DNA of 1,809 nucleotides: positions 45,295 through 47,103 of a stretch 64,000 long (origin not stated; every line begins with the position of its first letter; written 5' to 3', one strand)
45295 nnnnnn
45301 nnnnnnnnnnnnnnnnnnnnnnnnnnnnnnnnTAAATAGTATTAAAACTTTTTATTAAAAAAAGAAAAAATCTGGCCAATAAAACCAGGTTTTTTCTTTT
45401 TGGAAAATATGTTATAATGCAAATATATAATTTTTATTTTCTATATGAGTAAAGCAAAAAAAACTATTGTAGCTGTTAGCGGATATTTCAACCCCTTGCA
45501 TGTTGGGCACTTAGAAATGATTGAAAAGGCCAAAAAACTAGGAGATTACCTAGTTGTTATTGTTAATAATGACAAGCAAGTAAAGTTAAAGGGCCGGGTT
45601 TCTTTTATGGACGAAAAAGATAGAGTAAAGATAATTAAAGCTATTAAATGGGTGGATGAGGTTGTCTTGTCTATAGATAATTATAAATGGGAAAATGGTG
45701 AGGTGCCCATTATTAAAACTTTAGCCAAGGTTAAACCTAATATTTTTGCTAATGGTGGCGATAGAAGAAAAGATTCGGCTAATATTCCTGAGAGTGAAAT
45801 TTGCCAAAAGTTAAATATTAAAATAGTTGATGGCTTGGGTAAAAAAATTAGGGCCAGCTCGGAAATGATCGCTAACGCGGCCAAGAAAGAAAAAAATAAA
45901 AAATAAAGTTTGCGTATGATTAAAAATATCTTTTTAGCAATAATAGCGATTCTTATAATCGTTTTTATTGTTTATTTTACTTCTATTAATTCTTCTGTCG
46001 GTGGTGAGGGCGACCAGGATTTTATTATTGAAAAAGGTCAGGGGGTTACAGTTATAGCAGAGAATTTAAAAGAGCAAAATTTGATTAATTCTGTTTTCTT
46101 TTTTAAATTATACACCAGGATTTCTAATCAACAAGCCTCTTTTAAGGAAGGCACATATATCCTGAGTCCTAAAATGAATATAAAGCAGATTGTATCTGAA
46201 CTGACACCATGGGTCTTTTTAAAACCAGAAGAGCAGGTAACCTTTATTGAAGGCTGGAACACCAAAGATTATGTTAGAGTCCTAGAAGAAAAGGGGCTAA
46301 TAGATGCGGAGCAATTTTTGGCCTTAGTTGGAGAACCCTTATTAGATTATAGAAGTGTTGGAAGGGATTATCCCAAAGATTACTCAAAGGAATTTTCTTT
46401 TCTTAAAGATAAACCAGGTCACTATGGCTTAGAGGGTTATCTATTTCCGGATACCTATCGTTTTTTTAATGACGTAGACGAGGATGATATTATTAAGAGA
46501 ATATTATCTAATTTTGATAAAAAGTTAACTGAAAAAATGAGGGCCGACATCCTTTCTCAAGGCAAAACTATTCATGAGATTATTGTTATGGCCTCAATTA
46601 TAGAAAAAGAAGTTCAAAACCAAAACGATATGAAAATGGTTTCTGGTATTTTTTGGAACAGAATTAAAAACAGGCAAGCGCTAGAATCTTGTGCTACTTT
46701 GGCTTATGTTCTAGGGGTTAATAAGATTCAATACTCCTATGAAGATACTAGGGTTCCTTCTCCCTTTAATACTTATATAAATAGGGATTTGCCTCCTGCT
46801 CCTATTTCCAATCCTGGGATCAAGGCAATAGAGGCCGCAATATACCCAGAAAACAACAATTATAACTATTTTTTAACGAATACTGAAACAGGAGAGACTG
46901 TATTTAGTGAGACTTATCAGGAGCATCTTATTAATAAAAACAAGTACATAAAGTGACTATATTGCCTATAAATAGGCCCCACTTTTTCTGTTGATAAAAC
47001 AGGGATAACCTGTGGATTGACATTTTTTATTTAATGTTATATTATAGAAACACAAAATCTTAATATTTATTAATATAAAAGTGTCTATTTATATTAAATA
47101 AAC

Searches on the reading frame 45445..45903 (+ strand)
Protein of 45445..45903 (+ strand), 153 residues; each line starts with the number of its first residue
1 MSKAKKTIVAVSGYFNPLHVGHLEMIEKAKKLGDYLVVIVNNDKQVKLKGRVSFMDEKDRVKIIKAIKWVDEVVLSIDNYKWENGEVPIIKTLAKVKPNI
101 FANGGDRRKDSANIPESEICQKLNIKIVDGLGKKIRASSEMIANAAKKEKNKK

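Call 62: search_protein_families(library=pfam, proteins=[window:45445-45903:+], max_evalue=0.001)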
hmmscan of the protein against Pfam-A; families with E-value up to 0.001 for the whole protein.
window:45445-45903:+ (153 aa): 1 family
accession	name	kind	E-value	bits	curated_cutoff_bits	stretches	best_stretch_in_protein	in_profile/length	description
PF01467.32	CTP_transf_like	-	2e-17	64.1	21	1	12-110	3-93/133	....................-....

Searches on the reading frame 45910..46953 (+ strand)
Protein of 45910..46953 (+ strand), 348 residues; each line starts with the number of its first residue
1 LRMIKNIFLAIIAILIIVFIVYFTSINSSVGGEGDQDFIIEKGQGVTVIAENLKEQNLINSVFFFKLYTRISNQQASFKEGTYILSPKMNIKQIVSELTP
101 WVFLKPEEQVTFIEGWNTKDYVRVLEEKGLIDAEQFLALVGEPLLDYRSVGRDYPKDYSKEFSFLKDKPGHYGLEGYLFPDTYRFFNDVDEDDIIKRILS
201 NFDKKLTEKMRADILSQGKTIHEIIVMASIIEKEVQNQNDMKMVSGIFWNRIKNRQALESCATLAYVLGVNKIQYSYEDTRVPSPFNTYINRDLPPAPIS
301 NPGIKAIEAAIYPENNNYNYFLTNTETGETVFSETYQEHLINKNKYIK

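Call 62: search_protein_families(library=pfam, proteins=[window:45910-46953:+], max_evalue=0.001)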
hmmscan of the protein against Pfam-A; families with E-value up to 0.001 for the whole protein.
window:45910-46953:+ (348 aa): 1 family
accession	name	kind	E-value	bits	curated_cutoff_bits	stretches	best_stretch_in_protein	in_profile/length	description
PF02618.21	YceG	-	2.6e-78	263.7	32.4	1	39-345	2-275/275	YceG-like family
